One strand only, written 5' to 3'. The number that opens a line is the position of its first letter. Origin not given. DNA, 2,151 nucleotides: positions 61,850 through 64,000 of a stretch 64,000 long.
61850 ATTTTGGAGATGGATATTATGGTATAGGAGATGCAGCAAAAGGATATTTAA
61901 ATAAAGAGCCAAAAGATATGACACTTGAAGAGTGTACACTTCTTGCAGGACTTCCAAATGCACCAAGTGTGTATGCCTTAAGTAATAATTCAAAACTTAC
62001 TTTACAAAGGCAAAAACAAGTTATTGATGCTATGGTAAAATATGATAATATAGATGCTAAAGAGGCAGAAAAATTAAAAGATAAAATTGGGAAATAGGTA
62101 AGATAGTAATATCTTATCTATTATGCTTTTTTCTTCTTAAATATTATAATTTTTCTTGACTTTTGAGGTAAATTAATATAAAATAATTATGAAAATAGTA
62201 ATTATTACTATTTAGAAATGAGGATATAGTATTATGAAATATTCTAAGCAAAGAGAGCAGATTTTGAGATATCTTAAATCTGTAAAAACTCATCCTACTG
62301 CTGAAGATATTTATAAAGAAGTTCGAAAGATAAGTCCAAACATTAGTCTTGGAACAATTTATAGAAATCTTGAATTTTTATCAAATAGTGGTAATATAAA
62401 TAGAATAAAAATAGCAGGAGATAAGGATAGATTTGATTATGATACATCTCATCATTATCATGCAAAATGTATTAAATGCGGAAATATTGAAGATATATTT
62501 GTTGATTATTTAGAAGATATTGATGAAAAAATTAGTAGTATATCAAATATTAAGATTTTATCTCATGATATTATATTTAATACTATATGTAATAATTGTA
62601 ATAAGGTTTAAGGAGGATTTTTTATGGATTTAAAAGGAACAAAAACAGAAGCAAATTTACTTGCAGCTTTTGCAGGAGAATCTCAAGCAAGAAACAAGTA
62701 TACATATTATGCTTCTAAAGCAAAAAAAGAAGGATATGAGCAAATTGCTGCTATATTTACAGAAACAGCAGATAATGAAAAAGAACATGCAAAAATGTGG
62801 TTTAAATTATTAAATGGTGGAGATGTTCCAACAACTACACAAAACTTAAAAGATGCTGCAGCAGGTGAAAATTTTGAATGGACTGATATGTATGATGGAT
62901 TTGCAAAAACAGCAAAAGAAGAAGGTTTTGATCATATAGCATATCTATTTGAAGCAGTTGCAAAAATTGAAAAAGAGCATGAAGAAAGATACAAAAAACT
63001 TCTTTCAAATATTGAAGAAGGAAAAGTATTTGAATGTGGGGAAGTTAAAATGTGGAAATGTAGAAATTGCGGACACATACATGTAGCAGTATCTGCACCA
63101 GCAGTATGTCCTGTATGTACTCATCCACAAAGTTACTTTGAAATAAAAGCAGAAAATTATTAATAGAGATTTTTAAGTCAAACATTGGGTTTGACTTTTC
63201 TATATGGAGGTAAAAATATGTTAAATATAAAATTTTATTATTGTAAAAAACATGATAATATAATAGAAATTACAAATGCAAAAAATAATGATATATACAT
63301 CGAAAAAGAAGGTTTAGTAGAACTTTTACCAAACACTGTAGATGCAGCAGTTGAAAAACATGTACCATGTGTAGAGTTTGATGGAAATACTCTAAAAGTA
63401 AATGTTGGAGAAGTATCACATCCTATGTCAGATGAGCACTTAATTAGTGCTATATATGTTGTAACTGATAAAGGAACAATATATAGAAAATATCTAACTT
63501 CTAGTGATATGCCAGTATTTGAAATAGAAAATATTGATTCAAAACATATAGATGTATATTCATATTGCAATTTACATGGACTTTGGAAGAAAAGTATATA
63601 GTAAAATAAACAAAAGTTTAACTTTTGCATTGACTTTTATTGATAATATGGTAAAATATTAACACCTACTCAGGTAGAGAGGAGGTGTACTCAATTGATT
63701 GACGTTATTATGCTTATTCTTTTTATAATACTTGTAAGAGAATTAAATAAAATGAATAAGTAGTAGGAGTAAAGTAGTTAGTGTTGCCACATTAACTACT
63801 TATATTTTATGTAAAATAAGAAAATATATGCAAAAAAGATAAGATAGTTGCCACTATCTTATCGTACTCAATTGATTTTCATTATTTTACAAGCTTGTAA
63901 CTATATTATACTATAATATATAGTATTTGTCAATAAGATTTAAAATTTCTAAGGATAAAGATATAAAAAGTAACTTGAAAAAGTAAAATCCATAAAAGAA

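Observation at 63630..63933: Convergent micro-ORF and antisense RNA locus with par(Fst)-like type I toxin-antitoxin architecture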

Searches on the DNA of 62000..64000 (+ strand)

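Call 4: search_rna_families(source=window, start=62000, end=64000, threshold=evalue, max_evalue=10, show_alignments=3)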
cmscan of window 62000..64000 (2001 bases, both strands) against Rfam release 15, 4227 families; matches with E-value up to 10: 6.
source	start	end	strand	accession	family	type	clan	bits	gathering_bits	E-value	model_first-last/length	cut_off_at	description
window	63703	63796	+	RF00526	snoMe28S-U3344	Gene; snRNA; snoRNA; CD-box;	-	19.3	50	5.1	1-83/83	no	Small nucleolar RNA Me28S-U3344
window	62953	63017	-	RF00920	MIR444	Gene; miRNA;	-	17.2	110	3.1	25-96/116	no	MIR444 microRNA precursor family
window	62418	62460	-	RF01298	snoU25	Gene; snRNA; snoRNA; CD-box;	-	16.6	50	4.6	1-69/69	no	Small nucleolar RNA U25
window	63765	63852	-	RF01819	RsaD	Gene; sRNA;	-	16.5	50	7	1-189/189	no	RNA Staph. aureus D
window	62799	62852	-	RF04235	mir-242_2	Gene; miRNA;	-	15.1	56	6.8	1-81/81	no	mir-242_2 microRNA precursor family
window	63768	63818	-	RF02763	IsrM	Gene; sRNA;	-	10.7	376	4.6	1-329/329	no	IsrM sRNA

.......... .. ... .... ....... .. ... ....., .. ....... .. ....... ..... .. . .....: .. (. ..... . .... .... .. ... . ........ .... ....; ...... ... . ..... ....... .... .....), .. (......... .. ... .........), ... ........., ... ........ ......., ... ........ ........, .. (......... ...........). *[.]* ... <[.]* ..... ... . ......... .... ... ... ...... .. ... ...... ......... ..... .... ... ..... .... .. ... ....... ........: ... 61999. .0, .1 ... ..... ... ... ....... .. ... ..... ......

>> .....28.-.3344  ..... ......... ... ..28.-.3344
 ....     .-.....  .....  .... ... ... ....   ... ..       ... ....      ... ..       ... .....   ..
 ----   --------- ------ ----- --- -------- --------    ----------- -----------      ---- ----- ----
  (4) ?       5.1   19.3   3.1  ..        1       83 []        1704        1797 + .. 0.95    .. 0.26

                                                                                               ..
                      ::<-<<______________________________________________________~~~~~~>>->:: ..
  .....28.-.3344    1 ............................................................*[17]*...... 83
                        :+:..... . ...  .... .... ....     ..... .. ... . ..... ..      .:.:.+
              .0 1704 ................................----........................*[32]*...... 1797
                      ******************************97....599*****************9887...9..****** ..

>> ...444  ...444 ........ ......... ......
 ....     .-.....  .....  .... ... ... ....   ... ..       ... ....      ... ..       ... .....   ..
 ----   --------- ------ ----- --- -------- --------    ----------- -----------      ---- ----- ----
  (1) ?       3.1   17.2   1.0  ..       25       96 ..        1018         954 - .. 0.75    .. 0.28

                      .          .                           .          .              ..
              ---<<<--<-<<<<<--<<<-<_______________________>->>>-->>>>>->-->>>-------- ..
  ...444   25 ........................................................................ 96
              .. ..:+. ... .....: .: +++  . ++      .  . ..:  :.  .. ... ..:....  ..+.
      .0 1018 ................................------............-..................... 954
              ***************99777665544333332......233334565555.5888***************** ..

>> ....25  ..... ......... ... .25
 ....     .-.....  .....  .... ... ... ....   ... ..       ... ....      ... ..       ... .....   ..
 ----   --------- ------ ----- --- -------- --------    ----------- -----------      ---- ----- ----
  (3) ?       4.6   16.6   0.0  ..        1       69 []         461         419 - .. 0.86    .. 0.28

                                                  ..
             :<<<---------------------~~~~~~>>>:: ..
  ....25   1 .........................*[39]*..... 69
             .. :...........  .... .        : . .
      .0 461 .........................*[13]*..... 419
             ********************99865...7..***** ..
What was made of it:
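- Closest known: par. Different: There is no Rfam hit (call 4).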

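Call 12: search_dna_similar(query=window:63625-63940:+, collection=plasmids, mode=distant, max_evalue=1)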
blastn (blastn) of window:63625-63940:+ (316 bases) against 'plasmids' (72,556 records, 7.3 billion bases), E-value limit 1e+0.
Records with a match: 26; places in all: 27; records where one place covers at least 80% of the query: 0.
Best place of each record, by identity: >=99% 2; 95-99% 2; 90-95% 1; 80-90% 19; 60-80% 2.
By first word of the organism name: Clostridium 3; Bacillus 3; Pasteurella 3; Arsenophonus 3; Bartonella 2; Photobacterium 2; Thermoanaerobacterium 2; Fusobacterium 1; Aureispira 1; Staphylococcus 1; and 5 more.
By predicted mobility (MOB-suite, as given by PLSDB): non-mobilizable 19; mobilizable 5; conjugative 2.
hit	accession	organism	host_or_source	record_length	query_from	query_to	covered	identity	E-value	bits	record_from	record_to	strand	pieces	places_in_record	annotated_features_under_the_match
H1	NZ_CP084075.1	Fusobacterium vincentii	-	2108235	149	202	17%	81.5%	2e-3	50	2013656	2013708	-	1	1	none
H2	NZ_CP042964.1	Bartonella kosoyi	-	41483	177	232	18%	78.3%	1e+0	42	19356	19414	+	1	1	none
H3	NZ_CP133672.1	Aureispira sp. CCB-E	Monoculture,Seagrass (Zostera sp.) ...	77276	174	225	16%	76.9%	1e+0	41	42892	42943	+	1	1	cas2: CRISPR-associated endonuclease Cas2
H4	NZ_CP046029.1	Staphylococcus chromogenes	Gallus gallus,swab,bone,lame broiler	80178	178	225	15%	81.3%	8e-2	45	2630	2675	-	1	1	none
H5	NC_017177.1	Clostridioides difficile BI1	Homo sapiens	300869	171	215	14%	80.0%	1e+0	42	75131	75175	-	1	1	hypothetical protein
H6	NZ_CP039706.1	Clostridium butyricum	Homo sapiens,isolation from The first ...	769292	180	223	14%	81.8%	1e+0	41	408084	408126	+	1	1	methyl-accepting chemotaxis protein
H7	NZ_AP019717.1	Clostridium butyricum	-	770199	180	223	14%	81.8%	1e+0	41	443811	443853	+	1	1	methyl-accepting chemotaxis protein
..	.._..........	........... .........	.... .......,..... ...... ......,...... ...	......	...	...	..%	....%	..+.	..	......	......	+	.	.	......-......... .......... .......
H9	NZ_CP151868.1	Bacillus thuringiensis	tobacco,mixed culture,leaves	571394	181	220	13%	85.4%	1e+0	42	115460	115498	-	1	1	none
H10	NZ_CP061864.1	Photobacterium damselae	Seriola lalandi,cell culture,caudal ...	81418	248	287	13%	82.5%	1e+0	42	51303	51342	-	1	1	fimbria/pilus outer membrane usher protein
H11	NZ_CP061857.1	Photobacterium damselae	Seriola lalandi,cell culture,caudal ...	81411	248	287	13%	82.5%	1e+0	42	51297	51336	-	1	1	fimbria/pilus outer membrane usher protein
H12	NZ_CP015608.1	Bacillus safensis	Purified bacterial strains from deep ...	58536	182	220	12%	84.6%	1e+0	41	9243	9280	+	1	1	none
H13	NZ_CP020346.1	Pasteurella multocida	Oryctolagus cuniculus,lung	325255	253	291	12%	84.6%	1e+0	41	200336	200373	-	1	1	serB: phosphoserine phosphatase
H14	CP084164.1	Pasteurella multocida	rabbit,mixed culture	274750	253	291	12%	84.6%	1e+0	41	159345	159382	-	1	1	serB: phosphoserine phosphatase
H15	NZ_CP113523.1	Pasteurella multocida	rabbit,mixed culture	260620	253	291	12%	84.6%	1e+0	41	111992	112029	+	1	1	serB: phosphoserine phosphatase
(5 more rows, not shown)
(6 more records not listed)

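Call 13: search_dna_similar(query=window:63625-63940:+, collection=phages, mode=distant, max_evalue=1)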
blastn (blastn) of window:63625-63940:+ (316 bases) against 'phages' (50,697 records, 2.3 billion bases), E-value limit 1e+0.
Records with a match: 35; places in all: 35; records where one place covers at least 80% of the query: 0.
Best place of each record, by identity: 95-99% 2; 90-95% 4; 80-90% 27; 60-80% 2.
By first word of the organism name: Bacillus 13; Staphylococcus 9; Mammaliicoccus 2; uncultured 2; Streptococcus 2; Brevibacillus 2; Stygiolobus 2; Salicola 1; Clostridium 1; Microviridae 1.
By host as written in the record: - 9; Staphylococcus sp. 3; Mammaliicoccus vitulinus C5817 3; Bacillus thuringiensis kurstaki 3; Bacillus cereus HER1399 2; Streptococcus mutans P42-SM 2; Brevibacillus laterosporus 2; Staphylococcus aureus 2; and 9 more.
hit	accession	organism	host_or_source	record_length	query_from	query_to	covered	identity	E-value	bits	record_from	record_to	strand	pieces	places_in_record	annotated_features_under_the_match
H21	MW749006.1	Bacillus phage vB_BspM_AgentSmith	Bacillus sp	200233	80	136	18%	77.2%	3e-1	42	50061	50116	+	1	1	hypothetical protein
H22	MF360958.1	Salicola phage SCTP-2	Salicola sp. PV4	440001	262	314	17%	79.6%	3e-1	42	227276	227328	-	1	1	none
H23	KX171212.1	Staphylococcus phage vB_SscM-1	Staphylococcus sp.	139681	268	311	14%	84.4%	9e-2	44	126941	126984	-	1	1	hypothetical protein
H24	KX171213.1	Staphylococcus phage vB_SscM-2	Staphylococcus sp.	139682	268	311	14%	84.4%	9e-2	44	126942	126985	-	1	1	hypothetical protein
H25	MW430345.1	Staphylococcus phage ZCSS1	Staphylococcus sciuri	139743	268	311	14%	84.4%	9e-2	44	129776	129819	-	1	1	hypothetical protein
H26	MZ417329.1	Staphylococcus phage PG-2021_31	Mammaliicoccus vitulinus C5817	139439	268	311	14%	84.4%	9e-2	44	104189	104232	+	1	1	record has no annotation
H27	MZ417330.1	Staphylococcus phage PG-2021_33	Mammaliicoccus vitulinus C5817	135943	268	311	14%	84.4%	9e-2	44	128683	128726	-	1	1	record has no annotation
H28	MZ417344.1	Staphylococcus phage PG-2021_76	Mammaliicoccus vitulinus C5817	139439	268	311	14%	84.4%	9e-2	44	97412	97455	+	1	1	record has no annotation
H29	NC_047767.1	Staphylococcus phage vB_SscM-1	Staphylococcus sp.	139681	268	311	14%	84.4%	9e-2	44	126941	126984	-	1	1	hypothetical protein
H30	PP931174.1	Mammaliicoccus phage MSShimriz1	Mammaliicoccus sciuri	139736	268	311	14%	84.4%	9e-2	44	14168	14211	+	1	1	hypothetical protein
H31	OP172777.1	Clostridium phage CS266P3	Clostridium_AP sp000509125 DA266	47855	270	311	13%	86.0%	3e-2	45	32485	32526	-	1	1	none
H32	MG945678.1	Microviridae sp.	pig feces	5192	81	123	14%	81.8%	3e-1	41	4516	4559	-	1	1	none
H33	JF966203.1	Bacillus phage Bastille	Bacillus cereus HER1399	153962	278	312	11%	88.9%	3e-1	41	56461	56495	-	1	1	none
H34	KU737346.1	Bacillus phage Vinny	Bacillus thuringiensis subsp. kurstaki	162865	278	312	11%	88.9%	3e-1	41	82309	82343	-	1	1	none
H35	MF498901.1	Bacillus phage Anthony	Bacillus thuringiensis subsp. kurstaki ...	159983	278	312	11%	88.9%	3e-1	41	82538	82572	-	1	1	none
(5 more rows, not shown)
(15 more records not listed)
